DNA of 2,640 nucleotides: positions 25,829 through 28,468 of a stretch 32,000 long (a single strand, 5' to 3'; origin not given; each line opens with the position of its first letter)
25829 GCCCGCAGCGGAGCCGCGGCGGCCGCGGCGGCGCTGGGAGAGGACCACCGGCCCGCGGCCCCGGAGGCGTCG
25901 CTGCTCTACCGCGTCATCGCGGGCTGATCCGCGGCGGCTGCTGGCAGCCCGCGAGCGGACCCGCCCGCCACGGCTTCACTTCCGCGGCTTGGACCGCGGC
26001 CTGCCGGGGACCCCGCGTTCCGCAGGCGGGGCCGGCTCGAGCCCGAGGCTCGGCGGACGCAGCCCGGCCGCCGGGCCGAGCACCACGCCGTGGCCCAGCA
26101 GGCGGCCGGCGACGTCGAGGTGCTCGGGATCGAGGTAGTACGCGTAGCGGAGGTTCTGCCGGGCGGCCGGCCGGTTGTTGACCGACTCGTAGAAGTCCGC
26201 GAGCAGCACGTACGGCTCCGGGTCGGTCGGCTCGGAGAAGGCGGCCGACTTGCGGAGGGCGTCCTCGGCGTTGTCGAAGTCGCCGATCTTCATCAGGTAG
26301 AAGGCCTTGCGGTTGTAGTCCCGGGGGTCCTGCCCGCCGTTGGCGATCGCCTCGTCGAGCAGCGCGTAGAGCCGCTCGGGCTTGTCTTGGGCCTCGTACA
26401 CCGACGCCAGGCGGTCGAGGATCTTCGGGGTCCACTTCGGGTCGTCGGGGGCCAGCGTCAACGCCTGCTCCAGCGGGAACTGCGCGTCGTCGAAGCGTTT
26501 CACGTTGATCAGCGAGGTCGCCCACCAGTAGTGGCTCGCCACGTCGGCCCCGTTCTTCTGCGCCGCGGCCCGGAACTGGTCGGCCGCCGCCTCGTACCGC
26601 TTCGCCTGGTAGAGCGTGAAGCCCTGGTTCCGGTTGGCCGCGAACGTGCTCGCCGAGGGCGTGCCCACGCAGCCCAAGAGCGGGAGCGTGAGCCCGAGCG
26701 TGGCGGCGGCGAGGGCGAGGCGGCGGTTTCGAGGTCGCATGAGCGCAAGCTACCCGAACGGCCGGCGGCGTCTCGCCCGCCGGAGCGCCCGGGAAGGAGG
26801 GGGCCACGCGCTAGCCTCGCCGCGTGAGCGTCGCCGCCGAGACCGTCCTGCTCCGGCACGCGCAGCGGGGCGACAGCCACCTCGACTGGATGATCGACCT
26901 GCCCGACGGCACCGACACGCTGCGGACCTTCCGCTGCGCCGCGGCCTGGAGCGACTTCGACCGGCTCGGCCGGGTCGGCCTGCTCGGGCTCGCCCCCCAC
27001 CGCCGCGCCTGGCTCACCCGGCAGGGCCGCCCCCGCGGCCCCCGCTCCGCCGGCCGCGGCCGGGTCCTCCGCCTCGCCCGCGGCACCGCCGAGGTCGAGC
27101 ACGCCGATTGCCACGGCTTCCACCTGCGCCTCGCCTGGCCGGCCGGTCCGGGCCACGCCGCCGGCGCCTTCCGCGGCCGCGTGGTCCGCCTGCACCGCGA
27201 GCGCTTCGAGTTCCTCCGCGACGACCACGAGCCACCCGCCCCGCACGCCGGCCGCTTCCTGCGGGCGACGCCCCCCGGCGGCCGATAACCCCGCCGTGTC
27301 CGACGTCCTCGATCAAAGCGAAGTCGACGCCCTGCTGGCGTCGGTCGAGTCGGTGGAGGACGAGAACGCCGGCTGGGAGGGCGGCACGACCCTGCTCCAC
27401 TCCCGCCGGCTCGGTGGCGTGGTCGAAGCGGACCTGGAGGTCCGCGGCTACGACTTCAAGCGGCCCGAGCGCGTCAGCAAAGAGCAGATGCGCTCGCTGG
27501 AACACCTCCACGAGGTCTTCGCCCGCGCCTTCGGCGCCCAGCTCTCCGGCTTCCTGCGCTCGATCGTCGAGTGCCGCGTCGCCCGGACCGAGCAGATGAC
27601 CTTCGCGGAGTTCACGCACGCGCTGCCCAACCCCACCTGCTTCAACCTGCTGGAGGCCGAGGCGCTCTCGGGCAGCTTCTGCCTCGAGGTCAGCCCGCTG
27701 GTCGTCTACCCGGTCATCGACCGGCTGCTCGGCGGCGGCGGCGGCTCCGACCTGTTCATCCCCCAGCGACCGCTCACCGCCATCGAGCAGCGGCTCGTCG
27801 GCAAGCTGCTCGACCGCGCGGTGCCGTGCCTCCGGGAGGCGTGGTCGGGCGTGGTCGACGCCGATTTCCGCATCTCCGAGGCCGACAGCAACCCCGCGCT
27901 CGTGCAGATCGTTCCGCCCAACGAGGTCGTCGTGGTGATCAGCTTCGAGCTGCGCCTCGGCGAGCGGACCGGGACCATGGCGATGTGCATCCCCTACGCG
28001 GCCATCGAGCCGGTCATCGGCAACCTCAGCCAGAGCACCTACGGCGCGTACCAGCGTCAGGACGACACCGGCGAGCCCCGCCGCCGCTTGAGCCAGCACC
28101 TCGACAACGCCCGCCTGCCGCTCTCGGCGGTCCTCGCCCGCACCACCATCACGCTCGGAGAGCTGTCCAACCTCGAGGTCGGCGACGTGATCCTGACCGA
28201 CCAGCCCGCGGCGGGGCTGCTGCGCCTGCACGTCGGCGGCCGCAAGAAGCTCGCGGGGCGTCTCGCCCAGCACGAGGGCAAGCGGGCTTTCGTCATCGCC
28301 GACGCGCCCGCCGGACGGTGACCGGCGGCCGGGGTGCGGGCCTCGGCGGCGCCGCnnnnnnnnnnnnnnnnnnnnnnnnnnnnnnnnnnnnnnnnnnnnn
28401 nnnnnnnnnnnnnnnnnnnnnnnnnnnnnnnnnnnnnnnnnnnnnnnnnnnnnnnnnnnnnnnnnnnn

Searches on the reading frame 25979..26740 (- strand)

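Call 34: search_protein_families(library=pfam, proteins=[window:25979-26740:-], max_evalue=0.001)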
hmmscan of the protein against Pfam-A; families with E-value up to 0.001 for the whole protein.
window:25979-26740:- (254 aa): 9 families
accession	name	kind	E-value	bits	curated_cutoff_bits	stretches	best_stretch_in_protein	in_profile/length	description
PF13428.12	TPR_14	-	1.8e-12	47.1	23.5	0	105-146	1-42/44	Tetratricopeptide repeat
PF07719.23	TPR_2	-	1.4e-11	44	27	0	35-63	3-31/34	Tetratricopeptide repeat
PF14559.12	TPR_19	-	2.3e-08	34.7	25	1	43-103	1-61/68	Tetratricopeptide repeat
PF13181.12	TPR_8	-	6.8e-07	29.4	25.7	0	142-165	4-27/34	Tetratricopeptide repeat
PF12895.13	ANAPC3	-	2e-06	28.4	27.2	0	42-89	32-78/82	Anaphase-promoting complex, cyclosome, subunit 3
PF00515.34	TPR_1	-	2.4e-06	27.6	27.8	0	142-165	4-27/34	Tetratricopeptide repeat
PF13424.12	TPR_12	-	5.5e-06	26.9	30.1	0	31-59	43-71/77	Tetratricopeptide repeat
PF13176.12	TPR_7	-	5.3e-05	23.4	27.9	0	108-139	2-35/36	Tetratricopeptide repeat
PF13431.12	TPR_17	-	7e-05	23.2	24.4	0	170-189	9-28/34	Tetratricopeptide repeat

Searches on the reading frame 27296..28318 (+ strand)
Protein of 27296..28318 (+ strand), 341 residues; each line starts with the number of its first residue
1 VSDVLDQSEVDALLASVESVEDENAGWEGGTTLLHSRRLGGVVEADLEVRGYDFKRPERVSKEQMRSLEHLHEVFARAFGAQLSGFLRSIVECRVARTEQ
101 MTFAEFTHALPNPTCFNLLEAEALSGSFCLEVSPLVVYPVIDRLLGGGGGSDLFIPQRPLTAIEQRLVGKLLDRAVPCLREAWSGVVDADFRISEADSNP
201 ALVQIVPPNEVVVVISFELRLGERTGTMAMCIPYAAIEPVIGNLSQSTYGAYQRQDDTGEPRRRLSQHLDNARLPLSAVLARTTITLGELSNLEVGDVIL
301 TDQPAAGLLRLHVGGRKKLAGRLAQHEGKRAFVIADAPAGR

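Call 34: search_protein_families(library=pfam, proteins=[window:27296-28318:+], max_evalue=0.001)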
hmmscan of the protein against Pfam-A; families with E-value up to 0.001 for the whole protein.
window:27296-28318:+ (341 aa): 2 families
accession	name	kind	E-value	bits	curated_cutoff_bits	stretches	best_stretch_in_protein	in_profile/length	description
PF02154.20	FliM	-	2.7e-60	204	27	1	52-243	1-191/192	Flagellar motor switch protein FliM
PF01052.25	FliMN_C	-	4.3e-17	62.3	23.8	1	268-335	2-69/73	Type III flagellar switch regulator (C-ring) FliN C-term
